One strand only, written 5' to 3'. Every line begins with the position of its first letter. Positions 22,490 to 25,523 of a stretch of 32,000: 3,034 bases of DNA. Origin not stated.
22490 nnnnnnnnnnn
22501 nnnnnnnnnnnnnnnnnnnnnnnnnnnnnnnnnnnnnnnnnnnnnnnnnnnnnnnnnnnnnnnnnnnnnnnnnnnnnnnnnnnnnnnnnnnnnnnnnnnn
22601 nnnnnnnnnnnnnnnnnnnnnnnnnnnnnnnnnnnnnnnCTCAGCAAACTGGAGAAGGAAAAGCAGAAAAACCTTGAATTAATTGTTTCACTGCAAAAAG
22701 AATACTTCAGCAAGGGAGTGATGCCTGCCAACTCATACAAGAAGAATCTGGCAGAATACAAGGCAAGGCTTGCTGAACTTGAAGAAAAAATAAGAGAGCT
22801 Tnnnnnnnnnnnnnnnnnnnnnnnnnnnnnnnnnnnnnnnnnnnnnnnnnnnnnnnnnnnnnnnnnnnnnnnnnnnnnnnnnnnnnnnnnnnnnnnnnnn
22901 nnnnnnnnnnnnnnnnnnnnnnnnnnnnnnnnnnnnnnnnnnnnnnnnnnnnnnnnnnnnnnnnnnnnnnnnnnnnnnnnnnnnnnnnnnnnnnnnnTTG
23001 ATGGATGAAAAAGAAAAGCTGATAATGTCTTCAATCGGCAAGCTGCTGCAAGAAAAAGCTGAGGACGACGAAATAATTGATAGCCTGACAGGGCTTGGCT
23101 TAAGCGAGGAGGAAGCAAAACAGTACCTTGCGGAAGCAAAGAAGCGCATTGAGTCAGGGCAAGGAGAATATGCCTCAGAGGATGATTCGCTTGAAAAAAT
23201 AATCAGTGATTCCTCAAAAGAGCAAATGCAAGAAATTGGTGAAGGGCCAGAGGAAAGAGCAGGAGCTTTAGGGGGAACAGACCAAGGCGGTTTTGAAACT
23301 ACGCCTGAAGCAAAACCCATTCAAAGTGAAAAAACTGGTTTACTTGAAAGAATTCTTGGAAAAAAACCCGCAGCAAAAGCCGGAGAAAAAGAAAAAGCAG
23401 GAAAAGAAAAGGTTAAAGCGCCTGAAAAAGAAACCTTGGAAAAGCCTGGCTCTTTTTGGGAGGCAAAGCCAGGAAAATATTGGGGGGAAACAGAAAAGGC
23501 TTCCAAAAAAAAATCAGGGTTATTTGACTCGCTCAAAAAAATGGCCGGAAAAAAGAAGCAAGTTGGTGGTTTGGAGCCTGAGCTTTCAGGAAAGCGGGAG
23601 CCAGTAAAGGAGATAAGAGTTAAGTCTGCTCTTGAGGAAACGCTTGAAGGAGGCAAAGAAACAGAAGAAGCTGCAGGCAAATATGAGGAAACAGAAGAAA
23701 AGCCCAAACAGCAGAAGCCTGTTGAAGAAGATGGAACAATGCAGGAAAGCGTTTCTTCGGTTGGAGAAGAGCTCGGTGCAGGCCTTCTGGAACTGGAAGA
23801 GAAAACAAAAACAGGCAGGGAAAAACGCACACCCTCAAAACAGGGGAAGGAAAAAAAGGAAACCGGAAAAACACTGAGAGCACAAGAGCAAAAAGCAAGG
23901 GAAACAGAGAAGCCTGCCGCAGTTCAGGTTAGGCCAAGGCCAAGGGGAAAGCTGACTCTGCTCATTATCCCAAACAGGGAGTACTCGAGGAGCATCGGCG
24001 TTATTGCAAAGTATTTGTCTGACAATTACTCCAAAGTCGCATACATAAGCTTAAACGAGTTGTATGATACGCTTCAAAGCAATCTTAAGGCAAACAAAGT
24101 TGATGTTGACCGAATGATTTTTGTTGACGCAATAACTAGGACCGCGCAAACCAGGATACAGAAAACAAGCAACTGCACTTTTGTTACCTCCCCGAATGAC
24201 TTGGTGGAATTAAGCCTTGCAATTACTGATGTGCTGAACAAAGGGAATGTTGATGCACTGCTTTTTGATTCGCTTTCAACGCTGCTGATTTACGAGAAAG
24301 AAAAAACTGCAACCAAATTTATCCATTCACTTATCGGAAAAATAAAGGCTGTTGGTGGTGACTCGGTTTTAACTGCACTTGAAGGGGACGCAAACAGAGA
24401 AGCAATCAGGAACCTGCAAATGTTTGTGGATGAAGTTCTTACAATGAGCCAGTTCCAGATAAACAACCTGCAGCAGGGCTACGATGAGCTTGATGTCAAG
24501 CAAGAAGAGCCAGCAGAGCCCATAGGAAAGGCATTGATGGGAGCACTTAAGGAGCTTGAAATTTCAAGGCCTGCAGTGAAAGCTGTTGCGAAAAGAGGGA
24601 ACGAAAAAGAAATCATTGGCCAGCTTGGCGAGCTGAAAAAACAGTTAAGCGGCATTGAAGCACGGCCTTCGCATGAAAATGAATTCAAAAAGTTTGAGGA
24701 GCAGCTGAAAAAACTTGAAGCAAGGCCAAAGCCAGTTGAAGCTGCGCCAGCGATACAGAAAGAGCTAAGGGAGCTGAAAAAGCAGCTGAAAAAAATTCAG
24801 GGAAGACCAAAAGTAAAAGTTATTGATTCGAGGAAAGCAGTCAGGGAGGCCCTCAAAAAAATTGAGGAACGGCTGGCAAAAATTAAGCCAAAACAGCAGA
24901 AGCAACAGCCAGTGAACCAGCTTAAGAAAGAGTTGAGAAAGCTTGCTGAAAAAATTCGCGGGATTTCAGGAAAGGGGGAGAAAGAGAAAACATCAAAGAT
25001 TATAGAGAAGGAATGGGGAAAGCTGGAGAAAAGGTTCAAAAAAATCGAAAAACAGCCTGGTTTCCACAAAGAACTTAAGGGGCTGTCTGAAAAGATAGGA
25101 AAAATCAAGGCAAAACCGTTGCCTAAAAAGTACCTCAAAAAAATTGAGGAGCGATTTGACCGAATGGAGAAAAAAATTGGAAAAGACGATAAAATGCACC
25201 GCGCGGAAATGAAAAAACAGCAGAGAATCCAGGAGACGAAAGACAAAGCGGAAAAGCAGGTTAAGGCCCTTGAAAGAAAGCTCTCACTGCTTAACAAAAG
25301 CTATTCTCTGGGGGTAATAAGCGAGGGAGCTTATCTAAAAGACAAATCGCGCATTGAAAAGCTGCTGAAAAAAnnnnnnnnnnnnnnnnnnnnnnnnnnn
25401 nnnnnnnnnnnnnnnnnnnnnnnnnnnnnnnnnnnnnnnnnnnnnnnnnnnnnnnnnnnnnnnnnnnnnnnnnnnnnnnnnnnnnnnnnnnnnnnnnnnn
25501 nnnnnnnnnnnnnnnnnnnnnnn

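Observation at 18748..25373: Shared SHOCT-like C-terminal motif links the cytoplasmic tails of the three adhesins to the Walker-A-less KaiC-like protein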

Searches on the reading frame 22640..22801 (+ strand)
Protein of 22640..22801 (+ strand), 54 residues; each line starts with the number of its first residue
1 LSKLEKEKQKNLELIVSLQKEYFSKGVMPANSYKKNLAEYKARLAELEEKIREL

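Call 26: search_protein_families(library=pfam, alignment_id=A3, max_evalue=10)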
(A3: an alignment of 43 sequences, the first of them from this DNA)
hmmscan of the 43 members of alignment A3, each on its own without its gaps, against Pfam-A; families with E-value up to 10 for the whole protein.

A. member 1, seq(54 aa): 1 family
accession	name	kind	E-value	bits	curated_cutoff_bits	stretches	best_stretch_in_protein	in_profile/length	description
PF01297.22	ZnuA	-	0.03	14.2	29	1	30-53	127-150/263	Zinc-uptake complex component A periplasmic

B. families by the number of members that match (of 43 scanned): 46 families (the first 25 are shown)
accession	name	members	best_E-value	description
PF01297.22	ZnuA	4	0.025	Zinc-uptake complex component A periplasmic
PF19456.4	MobI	3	0.035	MobI protein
PF17078.10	SHE3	2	0.0049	SWI5-dependent HO expression protein 3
PF13624.11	SurA_N_3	2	0.0064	SurA-like N-terminal domain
PF07524.19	Bromo_TP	2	0.01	Bromodomain associated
PF17045.10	CEP63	2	0.012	Centrosomal protein of 63 kDa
PF09403.15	FadA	2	0.024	Adhesion protein FadA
PF16055.10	DUF4798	2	0.028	Domain of unknown function (DUF4798)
PF22709.1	Mu_Gam-Sipho_Gp157-TOTE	2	1.8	Mu Gam/Sipho_Gp157-like domain of the TOTE conflict systems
PF12731.12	Mating_N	1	0.0015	Mating-type protein beta 1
PF25764.1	KIF21A_4th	1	0.0044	KIF21A-like domain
PF09827.14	CRISPR_Cas2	1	0.011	CRISPR associated protein Cas2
PF01486.22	K-box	1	0.02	K-box region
PF15372.11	DUF4600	1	0.022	Domain of unknown function (DUF4600)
PF02560.19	Cyanate_lyase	1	0.03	Cyanate lyase C-terminal domain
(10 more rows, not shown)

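Call 35: search_solved_structures(query=A3, max_evalue=10, show_alignments=3)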
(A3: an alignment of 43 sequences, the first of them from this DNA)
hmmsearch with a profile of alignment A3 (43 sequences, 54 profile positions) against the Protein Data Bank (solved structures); distinct sequences matched with E-value up to 10: 18.
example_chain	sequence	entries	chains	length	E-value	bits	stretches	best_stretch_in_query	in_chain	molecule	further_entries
2v6y_B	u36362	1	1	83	0.07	16.1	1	29-52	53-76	AAA FAMILY ATPASE, P60 KATANIN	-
2v6y_A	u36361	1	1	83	0.071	16.1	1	29-52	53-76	AAA FAMILY ATPASE, P60 KATANIN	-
4c7n_B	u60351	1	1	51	0.25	14.3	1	32-54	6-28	SYNTHETIC ALPHA-HELIX, IM10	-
7ekj_A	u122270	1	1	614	0.37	13.8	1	12-26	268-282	Classical swine fever virus NS5B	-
5y6r_A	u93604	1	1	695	0.43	13.5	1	12-26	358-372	Genome polyprotein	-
5yf7_A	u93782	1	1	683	0.44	13.5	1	12-26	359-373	RdRp catalytic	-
6ae5_A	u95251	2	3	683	0.44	13.5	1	12-26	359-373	RdRp catalytic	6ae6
6ae7_A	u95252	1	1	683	0.44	13.5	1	12-26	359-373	RdRp catalytic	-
5yf8_A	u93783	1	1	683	0.44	13.5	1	12-26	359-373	RdRp catalytic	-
5yf6_A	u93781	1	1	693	0.45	13.5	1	12-26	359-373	RdRp catalytic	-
5yf5_A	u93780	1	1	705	0.45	13.5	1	12-26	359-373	RdRp catalytic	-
6ae4_A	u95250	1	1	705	0.45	13.5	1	12-26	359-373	RdRp catalytic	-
8rd8_To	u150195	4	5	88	0.57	13.2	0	25-44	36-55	Small ribosomal subunit protein bS20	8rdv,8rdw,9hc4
6e36_A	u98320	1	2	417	0.74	12.8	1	6-35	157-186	Probable cell-surface antigen I/II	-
8whn_A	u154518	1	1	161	1.2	12.2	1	25-50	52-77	Ribophorin 1 superfamily protein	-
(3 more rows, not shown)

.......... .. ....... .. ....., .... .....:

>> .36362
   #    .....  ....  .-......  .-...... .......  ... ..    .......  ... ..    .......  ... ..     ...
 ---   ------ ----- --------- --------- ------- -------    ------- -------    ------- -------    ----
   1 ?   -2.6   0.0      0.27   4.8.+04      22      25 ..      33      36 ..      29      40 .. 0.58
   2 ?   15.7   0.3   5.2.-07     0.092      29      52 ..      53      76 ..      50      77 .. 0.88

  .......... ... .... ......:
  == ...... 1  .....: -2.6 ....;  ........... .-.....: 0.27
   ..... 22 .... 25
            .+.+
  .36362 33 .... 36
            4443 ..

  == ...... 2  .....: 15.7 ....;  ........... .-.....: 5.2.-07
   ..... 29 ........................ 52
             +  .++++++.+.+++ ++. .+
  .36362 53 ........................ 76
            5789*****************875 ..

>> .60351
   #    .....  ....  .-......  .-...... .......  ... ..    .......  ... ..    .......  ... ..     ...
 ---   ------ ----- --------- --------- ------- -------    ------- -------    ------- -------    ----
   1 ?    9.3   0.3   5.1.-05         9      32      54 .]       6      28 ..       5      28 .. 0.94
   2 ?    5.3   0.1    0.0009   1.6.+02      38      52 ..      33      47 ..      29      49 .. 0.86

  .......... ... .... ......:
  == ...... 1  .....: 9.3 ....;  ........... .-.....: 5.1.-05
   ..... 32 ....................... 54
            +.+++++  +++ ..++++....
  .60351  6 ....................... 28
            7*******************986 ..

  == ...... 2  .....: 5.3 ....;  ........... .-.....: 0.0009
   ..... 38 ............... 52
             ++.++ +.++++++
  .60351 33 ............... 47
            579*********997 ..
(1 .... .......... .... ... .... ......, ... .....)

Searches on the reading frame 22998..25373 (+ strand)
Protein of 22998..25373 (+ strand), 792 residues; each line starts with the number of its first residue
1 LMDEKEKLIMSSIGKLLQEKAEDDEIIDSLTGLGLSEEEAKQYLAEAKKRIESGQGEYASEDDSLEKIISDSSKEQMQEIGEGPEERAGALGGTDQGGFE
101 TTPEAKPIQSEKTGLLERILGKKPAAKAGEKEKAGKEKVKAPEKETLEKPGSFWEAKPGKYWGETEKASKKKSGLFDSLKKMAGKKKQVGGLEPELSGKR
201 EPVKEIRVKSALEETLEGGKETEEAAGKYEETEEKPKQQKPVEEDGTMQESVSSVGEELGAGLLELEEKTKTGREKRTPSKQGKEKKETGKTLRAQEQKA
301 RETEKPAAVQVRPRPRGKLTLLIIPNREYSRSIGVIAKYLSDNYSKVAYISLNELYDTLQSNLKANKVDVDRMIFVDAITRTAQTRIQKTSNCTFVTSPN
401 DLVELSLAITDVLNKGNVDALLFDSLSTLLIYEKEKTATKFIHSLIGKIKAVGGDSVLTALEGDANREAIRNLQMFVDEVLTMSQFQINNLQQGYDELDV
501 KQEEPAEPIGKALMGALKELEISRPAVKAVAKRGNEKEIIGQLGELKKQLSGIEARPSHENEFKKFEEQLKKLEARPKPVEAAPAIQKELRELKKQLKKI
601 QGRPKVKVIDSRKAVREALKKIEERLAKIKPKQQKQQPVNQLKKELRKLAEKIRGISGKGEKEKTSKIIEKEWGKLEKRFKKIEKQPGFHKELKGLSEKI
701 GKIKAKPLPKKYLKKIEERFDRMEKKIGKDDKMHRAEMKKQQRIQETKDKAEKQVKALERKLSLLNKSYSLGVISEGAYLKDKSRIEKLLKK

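Call 4: search_protein_families(library=pfam, proteins=[window:22998-25373:+], max_evalue=1)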
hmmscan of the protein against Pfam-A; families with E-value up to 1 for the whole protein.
window:22998-25373:+ (792 aa): 7 families
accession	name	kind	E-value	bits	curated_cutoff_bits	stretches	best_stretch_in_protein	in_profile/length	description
PF24336.1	DUF7504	-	8.7e-10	39.8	27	1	376-482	59-178/179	Family of unknown function (DUF7504)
PF06745.19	ATPase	-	3e-05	24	26.6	1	345-461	49-163/231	KaiC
PF23365.1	DUF7090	-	0.018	15.2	27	1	350-480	48-179/192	Family of unknown function (DUF7090)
PF04168.17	Alpha-E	-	0.18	11.9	20.8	0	614-681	220-270/294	A predicted alpha-helical domain with a conserved ER motif.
PF08414.16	NADPH_Ox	-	0.22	12.3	27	0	710-762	27-75/101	Respiratory burst NADPH oxidase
PF04738.18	Lant_dehydr_N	-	0.31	9.6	28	1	550-630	194-260/649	Lantibiotic dehydratase, N terminus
PF23991.1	DUF7310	-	0.69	10.9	40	0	716-765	1-49/83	Coiled-coil region of unknown function (DUF7310)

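Call 12: find_homologous_proteins(query=window:22998-25373:+, max_evalue=0.001)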
Query window:22998-25373:+ (792 aa): 25 proteins with E <= 0.001 among 8000 candidates.
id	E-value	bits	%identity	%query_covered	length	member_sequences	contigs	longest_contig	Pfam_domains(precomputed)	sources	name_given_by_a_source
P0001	0.0e+0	1619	99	100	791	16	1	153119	PF24336.2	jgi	-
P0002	9.2e-275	932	100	57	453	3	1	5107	PF06745.20,PF24336.2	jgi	-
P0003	1.9e-97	346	41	62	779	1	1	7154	PF24336.2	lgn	-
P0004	5.6e-94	334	35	100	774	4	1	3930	PF06745.20,PF24336.2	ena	-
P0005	1.1e-93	333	42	6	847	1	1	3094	PF06745.20,PF24336.2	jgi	jgi:archaellum biogenesis ATPase FlaH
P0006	2.7e-92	329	34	100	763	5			PF06745.20,PF24336.2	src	-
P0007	2.5e-84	302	33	100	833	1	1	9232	PF06745.20,PF26555.1,PF24336.2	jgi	jgi:hypothetical protein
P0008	2.5e-77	279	39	60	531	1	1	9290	PF24336.2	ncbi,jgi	-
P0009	3.4e-76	275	40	60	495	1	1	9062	PF06745.20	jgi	-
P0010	5.0e-75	272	39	60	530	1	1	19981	PF24336.2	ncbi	ncbi:MAG: hypothetical protein ABID38_04330 [Candidatus Diapherotrites archaeon]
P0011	2.1e-70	256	45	40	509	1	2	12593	PF06745.20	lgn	-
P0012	4.6e-66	242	39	51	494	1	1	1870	PF06745.20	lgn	-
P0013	2.7e-65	239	40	49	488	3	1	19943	PF06745.20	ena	-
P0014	2.9e-65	239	42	6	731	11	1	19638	PF06745.20,PF24336.2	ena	-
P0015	3.4e-65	239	42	6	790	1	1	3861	PF24336.2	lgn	-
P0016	1.2e-63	234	48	35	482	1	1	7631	PF06745.20,PF24336.2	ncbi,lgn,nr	ncbi:MAG: hypothetical protein HYW50_03690 [Candidatus Diapherotrites archaeon]|nr:hypothetical prot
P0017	4.4e-60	222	36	60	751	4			PF06745.20,PF24336.2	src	-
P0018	2.7e-59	220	36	60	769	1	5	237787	PF06745.20,PF24336.2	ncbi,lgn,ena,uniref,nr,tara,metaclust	ncbi:MAG: hypothetical protein CL944_02075 [Candidatus Diapherotrites archaeon]|uniref:Uncharacteriz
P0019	9.0e-58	215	31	100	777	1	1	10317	PF06745.20,PF24336.2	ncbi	-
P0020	4.3e-55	206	36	50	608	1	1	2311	PF06745.20,PF24336.2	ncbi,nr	ncbi:hypothetical protein IIC68_03555 [archaeon]|nr:hypothetical protein [archaeon]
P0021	1.9e-53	200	31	99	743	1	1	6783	PF06745.20,PF24336.2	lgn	-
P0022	1.5e-52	197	33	60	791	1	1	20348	PF06745.20,PF24336.2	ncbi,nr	ncbi:MAG: hypothetical protein NUV57_01020 [archaeon]|nr:hypothetical protein [archaeon]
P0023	8.3e-49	185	53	22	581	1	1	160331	PF24336.2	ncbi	-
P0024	1.9e-46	177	33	64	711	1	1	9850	PF06745.20,PF24336.2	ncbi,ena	-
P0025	1.9e-45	174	35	56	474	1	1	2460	PF24336.2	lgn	-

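Call 17: find_encoding_contigs(protein=P0018, flank=10000, max_places=3)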
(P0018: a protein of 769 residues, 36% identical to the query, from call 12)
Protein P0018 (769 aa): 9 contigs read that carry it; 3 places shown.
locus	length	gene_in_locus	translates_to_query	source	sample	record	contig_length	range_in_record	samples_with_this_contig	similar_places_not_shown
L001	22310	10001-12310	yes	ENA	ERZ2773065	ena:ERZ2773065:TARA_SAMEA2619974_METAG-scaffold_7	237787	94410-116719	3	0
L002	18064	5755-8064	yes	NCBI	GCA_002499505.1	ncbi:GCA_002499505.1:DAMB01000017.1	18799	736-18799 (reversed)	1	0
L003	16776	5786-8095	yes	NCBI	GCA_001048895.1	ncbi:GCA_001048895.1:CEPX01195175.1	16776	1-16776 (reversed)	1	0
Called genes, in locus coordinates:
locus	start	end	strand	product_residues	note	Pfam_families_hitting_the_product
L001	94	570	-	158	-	PF01467:CTP_transf_like, PF08218:Citrate_ly_lig (faint)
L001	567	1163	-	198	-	PF01121:CoaE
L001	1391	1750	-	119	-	-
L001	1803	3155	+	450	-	PF02878:PGM_PMM_I, PF02879:PGM_PMM_II, PF02880:PGM_PMM_III, PF00408:PGM_PMM_IV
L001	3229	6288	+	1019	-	-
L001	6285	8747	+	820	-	-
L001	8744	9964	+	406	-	-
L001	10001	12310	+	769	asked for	PF06745:ATPase (weak), PF24336:DUF7504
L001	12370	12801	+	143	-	-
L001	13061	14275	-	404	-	PF06745:ATPase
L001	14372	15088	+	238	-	PF00154:RecA_N (weak), PF13481:AAA_25, PF03796:DnaB_C (weak), PF06745:ATPase, PF23442:DUF7125, PF20720:nSTAND3 (faint)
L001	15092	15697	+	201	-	PF23365:DUF7090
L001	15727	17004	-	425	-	-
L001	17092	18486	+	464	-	PF01368:DHH, PF27767:Arc_Cdc45 (faint), PF21763:DHH_CID, PF02272:DHHA1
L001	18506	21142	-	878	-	PF01326:PPDK_N, PF00391:PEP-utilizers, PF02896:PEP-utilizers_C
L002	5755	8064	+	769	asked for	PF06745:ATPase (weak), PF24336:DUF7504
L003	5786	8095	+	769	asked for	PF06745:ATPase (weak), PF24336:DUF7504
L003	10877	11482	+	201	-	PF23365:DUF7090, PF06745:ATPase (weak), PF24336:DUF7504 (weak)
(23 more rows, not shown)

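Call 20: find_related_loci(query=A2, collection=genome_contigs, flank=10000)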
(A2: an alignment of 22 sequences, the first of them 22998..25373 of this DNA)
Query A2 (792 aa) in genome_contigs; peptide patterns used: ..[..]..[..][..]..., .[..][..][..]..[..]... (x = any residue, [..] = any of these).
67 stretches matched a pattern; 49 encode a relative of the query (tblastn E <= 1e-3); 49 distinct loci.
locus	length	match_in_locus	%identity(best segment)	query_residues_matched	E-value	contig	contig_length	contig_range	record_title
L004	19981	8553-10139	39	318-792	2e-88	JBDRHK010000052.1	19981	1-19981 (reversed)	MAG: Candidatus Iainarchaeum archaeon isolate MEGAHIT-group-1.513 k141_10026357, whole genome shotgun sequence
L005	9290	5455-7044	39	318-792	5e-84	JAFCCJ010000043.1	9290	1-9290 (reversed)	MAG: Candidatus Iainarchaeum archaeon isolate AB_3033_Bin_152 AB_3033_Bin_152_scaffold_13512, whole genome shotgun seque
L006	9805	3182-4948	33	196-791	9e-74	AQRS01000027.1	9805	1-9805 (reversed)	Candidatus Iainarchaeum andersonii SCGC AAA011-E11 A11E11DRAFT_contig_16_0.17_C, whole genome shotgun sequence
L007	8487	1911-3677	33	196-791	6e-73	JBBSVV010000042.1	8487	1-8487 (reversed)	MAG: archaeon isolate H32-bin002_1 H32_bin002_1_000000000042, whole genome shotgun sequence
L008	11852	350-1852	35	317-787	2e-68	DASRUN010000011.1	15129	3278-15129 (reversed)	MAG TPA_asm: archaeon isolate SMAG_U8112 k141_17542, whole genome shotgun sequence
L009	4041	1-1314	34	333-792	3e-68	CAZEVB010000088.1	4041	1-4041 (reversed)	MAG TPA_asm: uncultured archaeon isolate SRP178699_co2_64 genome assembly, contig: NODE_29771_length_4041_cov_9.274711,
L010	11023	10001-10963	43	318-638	1e-67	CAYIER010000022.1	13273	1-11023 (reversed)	MAG TPA_asm: uncultured archaeon isolate ERP119705_co19_171 genome assembly, contig: NODE_4453_length_13273_cov_8.089499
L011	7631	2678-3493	48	318-595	2e-67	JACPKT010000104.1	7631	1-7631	MAG: Candidatus Iainarchaeum archaeon isolate NC_groundwater_502_Ag_S-0.1um_40_6 S35_SO-1_scaffold_277690, whole genome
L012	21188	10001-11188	33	316-792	9e-66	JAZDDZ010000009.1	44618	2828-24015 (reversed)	MAG: Candidatus Iainarchaeum archaeon isolate MEGAHIT-group-0.115 k141_11816536, whole genome shotgun sequence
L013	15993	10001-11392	34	298-791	1e-62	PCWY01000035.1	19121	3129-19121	MAG: Candidatus Diapherotrites archaeon CG11_big_fil_rev_8_21_14_0_20_37_9 CG11_8_21_14_0.20_scaffold_1613_c, whole geno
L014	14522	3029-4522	32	316-785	4e-61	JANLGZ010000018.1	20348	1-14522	MAG: archaeon isolate P6-4 k99_228028, whole genome shotgun sequence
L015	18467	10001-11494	34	319-787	3e-61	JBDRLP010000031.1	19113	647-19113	MAG: Candidatus Iainarchaeum archaeon isolate MEGAHIT-group-1.784 k141_337239, whole genome shotgun sequence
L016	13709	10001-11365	35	319-788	6e-61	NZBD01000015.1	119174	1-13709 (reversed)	MAG: Candidatus Iainarchaeum archaeon isolate ARS1427 MHASMcontig_207936, whole genome shotgun sequence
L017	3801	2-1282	37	346-791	5e-61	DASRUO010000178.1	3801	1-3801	MAG TPA_asm: archaeon isolate SMAG_U8114 k141_1265979, whole genome shotgun sequence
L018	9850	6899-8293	33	283-787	8e-62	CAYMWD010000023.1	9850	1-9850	MAG TPA_asm: uncultured archaeon isolate SRP178699_co1_12 genome assembly, contig: NODE_9514_length_9850_cov_4.776417, w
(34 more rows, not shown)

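Call 43: search_protein_families(library=ncbifam, proteins=[window:22998-25373:+], max_evalue=0.1)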
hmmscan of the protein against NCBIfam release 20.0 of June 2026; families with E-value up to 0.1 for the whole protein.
window:22998-25373:+ (792 aa): 3 families
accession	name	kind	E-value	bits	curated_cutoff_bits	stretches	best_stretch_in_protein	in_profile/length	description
NF004723.0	PRK06067.1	subfamily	0.0052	16.3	194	0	404-489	116-200/243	flagellar accessory protein FlaH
NF058675.1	RcGTA_tape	equivalog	0.046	13.4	220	0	713-782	7-76/220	RcGTA-type gene transfer agent tail tape measure protein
NF033587.1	transpos_IS6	equivalog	0.047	13.4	125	0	593-656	114-181/202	IS6 family transposase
